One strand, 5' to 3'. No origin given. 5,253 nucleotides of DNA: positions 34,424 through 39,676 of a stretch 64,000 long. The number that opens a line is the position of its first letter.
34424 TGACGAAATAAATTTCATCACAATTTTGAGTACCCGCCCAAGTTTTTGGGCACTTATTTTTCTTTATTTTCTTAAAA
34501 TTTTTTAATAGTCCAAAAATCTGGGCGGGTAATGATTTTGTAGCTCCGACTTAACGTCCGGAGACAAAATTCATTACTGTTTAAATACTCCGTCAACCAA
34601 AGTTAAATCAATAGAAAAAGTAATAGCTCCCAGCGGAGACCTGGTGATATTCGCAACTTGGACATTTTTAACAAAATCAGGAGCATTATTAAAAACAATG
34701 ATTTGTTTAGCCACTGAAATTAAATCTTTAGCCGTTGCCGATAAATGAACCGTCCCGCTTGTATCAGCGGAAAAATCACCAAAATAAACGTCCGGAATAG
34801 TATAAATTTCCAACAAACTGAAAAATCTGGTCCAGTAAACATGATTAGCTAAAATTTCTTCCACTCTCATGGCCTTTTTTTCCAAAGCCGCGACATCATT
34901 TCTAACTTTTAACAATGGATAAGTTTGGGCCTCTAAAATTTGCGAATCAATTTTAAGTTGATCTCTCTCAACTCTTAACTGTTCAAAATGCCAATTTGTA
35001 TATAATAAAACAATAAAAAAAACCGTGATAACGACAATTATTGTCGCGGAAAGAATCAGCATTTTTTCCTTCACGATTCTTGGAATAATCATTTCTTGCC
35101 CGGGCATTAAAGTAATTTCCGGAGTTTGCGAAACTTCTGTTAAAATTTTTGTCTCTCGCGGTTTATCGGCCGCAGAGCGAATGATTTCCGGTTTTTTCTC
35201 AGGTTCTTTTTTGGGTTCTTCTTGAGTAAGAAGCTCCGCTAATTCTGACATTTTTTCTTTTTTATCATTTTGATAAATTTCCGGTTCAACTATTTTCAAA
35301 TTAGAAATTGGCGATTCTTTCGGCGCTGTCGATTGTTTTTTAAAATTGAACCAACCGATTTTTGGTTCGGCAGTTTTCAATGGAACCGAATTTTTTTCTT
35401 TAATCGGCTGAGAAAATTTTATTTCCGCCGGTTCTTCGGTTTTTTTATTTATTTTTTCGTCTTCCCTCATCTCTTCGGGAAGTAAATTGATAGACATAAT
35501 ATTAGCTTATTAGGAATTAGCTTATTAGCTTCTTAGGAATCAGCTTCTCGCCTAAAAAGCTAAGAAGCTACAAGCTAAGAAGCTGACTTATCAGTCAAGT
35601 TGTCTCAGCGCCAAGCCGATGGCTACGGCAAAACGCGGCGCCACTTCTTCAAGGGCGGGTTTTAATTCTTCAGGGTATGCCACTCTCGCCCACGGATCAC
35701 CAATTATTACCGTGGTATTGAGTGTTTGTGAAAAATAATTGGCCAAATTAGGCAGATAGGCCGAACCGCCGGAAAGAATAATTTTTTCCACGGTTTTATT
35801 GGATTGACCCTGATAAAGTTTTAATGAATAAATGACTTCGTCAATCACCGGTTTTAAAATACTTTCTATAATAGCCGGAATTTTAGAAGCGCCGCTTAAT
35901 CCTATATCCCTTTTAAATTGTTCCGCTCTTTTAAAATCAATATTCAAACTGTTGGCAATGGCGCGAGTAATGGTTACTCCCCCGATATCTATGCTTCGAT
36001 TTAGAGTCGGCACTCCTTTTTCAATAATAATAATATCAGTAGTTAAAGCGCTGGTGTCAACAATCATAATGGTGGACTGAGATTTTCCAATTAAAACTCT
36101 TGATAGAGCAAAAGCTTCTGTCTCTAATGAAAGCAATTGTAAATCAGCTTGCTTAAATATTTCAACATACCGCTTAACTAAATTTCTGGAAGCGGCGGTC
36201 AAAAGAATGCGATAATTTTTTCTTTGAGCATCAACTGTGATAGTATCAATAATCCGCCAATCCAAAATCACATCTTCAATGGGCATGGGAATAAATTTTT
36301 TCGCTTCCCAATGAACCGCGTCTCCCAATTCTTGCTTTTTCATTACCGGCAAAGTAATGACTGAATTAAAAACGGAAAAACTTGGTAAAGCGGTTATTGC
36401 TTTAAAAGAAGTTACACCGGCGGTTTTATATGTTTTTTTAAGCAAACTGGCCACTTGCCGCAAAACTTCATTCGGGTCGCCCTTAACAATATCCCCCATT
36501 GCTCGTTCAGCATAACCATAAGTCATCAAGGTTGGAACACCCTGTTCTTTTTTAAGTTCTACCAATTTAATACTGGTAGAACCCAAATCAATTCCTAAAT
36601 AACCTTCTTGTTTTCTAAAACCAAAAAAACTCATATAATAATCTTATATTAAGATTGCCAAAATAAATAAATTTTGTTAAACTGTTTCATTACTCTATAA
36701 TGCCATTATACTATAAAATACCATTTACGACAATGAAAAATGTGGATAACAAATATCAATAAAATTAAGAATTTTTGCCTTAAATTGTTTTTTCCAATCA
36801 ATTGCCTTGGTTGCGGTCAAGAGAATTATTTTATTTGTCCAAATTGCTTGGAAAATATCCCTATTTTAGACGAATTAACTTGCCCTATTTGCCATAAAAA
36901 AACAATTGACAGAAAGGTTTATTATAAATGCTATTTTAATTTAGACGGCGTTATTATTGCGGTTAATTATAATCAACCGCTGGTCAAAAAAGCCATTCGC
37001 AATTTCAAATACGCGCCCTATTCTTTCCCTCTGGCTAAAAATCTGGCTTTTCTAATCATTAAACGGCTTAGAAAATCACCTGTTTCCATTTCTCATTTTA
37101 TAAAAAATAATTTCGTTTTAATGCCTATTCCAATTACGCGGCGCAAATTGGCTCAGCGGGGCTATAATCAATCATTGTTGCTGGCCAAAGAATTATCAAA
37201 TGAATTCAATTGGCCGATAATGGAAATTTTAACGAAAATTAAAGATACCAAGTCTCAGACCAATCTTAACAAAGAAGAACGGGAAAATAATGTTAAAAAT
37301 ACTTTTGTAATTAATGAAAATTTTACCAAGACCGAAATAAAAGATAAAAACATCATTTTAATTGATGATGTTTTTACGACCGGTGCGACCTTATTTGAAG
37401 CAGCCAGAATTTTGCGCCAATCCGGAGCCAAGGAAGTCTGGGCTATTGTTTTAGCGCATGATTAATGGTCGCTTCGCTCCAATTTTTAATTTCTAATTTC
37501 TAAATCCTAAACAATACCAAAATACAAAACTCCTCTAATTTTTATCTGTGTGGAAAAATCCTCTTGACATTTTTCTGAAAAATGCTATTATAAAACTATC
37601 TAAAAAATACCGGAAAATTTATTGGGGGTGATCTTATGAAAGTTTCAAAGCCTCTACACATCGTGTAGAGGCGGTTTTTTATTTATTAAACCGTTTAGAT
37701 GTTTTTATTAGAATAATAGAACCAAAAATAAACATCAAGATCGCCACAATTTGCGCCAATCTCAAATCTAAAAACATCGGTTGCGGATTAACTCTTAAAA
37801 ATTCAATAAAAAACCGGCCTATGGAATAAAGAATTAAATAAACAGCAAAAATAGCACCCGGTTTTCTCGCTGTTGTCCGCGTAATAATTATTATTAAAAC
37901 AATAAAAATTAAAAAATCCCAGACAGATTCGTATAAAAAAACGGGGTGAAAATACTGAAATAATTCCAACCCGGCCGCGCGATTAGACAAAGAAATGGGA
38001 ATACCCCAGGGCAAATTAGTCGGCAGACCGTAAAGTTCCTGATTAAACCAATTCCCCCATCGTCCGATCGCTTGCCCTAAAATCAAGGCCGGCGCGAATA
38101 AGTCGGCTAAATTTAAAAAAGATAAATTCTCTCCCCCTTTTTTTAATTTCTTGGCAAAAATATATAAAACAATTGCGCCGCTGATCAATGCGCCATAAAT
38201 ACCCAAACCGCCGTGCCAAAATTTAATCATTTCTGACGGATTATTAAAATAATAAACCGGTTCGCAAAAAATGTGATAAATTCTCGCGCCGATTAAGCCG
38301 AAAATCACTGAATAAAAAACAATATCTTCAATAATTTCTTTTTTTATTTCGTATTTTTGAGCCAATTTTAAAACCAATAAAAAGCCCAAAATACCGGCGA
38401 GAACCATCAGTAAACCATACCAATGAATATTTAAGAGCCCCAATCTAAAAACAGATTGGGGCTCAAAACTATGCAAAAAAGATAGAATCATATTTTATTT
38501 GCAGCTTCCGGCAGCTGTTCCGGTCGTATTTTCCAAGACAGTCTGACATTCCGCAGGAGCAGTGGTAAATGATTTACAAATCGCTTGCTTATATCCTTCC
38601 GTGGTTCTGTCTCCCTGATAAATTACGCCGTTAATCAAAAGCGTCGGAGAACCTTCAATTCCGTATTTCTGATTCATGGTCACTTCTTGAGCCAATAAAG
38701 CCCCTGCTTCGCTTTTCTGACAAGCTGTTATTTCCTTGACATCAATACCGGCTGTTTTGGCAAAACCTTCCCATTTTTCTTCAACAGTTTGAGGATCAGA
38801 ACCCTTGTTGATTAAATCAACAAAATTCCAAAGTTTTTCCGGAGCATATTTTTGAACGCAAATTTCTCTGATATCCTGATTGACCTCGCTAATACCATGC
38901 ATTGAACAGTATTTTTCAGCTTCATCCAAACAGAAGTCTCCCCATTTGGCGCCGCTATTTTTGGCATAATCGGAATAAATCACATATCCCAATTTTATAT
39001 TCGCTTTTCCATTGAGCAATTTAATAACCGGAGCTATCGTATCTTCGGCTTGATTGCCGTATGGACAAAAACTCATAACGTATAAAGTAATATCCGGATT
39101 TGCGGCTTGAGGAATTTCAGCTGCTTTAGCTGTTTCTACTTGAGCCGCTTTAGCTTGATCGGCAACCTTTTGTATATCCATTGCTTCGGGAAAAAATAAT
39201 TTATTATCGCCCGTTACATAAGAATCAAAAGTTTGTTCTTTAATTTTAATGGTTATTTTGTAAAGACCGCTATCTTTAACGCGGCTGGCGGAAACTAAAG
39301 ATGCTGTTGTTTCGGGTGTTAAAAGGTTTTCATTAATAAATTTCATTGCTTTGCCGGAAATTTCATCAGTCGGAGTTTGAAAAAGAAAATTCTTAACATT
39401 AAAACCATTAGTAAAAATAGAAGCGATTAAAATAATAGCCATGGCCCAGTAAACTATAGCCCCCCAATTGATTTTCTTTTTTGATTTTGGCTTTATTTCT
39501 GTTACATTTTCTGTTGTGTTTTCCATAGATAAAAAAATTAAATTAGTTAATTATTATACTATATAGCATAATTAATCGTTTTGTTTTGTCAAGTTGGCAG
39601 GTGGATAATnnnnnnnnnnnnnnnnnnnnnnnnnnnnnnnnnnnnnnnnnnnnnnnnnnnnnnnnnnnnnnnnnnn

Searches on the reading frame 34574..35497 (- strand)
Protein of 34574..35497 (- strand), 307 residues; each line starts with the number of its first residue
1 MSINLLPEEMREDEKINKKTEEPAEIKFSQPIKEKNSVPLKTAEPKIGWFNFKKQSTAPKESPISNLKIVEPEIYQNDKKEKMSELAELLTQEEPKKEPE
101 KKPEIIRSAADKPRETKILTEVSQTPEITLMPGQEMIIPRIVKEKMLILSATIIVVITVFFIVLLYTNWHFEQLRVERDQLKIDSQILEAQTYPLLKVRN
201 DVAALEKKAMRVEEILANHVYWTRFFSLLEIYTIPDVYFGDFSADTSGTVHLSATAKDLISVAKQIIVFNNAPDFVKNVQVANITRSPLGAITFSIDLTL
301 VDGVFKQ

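Call 31: search_protein_families(library=pfam, proteins=[window:34574-35497:-], max_evalue=0.01)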
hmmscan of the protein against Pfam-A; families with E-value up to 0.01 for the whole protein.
window:34574-35497:- (307 aa): 1 family
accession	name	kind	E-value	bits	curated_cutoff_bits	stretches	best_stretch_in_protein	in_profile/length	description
PF06143.16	Baculo_11_kDa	-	0.0049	16.9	28.4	1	142-175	33-67/84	Baculovirus 11 kDa family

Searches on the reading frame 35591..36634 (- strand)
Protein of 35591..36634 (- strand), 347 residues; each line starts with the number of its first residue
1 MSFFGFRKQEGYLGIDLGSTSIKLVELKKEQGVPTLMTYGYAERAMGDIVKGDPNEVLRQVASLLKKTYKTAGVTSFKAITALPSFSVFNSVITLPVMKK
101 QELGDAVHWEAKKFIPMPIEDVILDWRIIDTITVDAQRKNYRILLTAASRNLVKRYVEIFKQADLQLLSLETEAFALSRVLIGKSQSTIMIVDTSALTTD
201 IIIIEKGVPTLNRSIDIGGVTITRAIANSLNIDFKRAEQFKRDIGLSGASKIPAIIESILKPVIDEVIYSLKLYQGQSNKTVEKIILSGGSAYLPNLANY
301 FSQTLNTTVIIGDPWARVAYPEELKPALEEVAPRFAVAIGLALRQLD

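Call 31: search_protein_families(library=pfam, proteins=[window:35591-36634:-], max_evalue=0.01)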
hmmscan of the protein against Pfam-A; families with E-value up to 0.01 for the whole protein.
window:35591-36634:- (347 aa): 6 families
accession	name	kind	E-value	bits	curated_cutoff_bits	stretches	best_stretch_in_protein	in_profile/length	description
PF11104.14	PilM_2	-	1.1e-47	163.1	27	1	14-345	1-339/340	Type IV pilus assembly protein PilM;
PF14450.12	FtsA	-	5.7e-13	49.8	31.8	1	193-340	4-127/127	Cell division protein FtsA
PF06723.19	MreB_Mbl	-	2e-05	24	27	0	186-246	144-210/327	MreB/Mbl protein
PF01869.26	BcrAD_BadFG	-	0.0022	18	31.5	0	13-166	1-58/271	BadF/BadG/BcrA/BcrD ATPase family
PF00370.27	FGGY_N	-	0.0029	17.7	28.8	1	12-113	2-102/245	FGGY family of carbohydrate kinases, N-terminal domain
PF22373.2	MG491_central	-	0.0092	16.7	27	0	164-247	25-109/132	Organelle protein MG491, central domain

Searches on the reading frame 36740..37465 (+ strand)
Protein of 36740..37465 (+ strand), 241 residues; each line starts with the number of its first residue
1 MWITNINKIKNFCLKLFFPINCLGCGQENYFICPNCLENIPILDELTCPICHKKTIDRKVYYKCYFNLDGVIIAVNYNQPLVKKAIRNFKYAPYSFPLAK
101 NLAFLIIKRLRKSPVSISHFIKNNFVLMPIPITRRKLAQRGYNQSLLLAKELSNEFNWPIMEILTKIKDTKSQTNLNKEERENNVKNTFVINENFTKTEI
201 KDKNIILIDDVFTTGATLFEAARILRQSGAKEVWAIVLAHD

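Call 31: search_protein_families(library=pfam, proteins=[window:36740-37465:+], max_evalue=0.01)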
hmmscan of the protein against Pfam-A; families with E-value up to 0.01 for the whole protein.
window:36740-37465:+ (241 aa): 5 families
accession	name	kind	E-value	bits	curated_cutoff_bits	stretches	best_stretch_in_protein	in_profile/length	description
PF00156.33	Pribosyltran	-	3e-10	40.1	26.3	1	145-239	40-124/158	Phosphoribosyl transferase domain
PF18912.6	DZR_2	-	6.1e-05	23.2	27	1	14-64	2-55/56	Double zinc ribbon domain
PF24390.1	PRTase-CE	-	0.00052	20.4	27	1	142-222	48-125/253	PRTase-CE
PF14681.12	UPRTase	-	0.0021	18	27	1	197-236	115-154/206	Uracil phosphoribosyltransferase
PF15609.12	PRTase_2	-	0.005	16.8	28.8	1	198-237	115-154/188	Phosphoribosyl transferase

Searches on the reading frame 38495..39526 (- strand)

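Call 31: search_protein_families(library=pfam, proteins=[window:38495-39526:-], max_evalue=0.01)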
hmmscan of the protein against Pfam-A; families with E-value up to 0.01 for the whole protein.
window:38495-39526:- (343 aa): 4 families
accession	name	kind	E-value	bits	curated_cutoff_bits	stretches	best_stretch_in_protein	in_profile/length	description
PF13462.12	Thioredoxin_4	-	4.8e-08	33.8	23.2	1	223-316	71-163/165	Thioredoxin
PF03227.22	GILT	-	0.00024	21.8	22.4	1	146-243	2-92/107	Gamma interferon inducible lysosomal thiol reductase (GILT)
PF25011.1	VSR_TRX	-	0.00027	21.1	27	1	189-317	62-208/208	Vacuolar sorting receptor thioredoxin-like domain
PF01323.26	DSBA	-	0.0015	18.8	25.6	1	249-315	122-189/191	DSBA-like thioredoxin domain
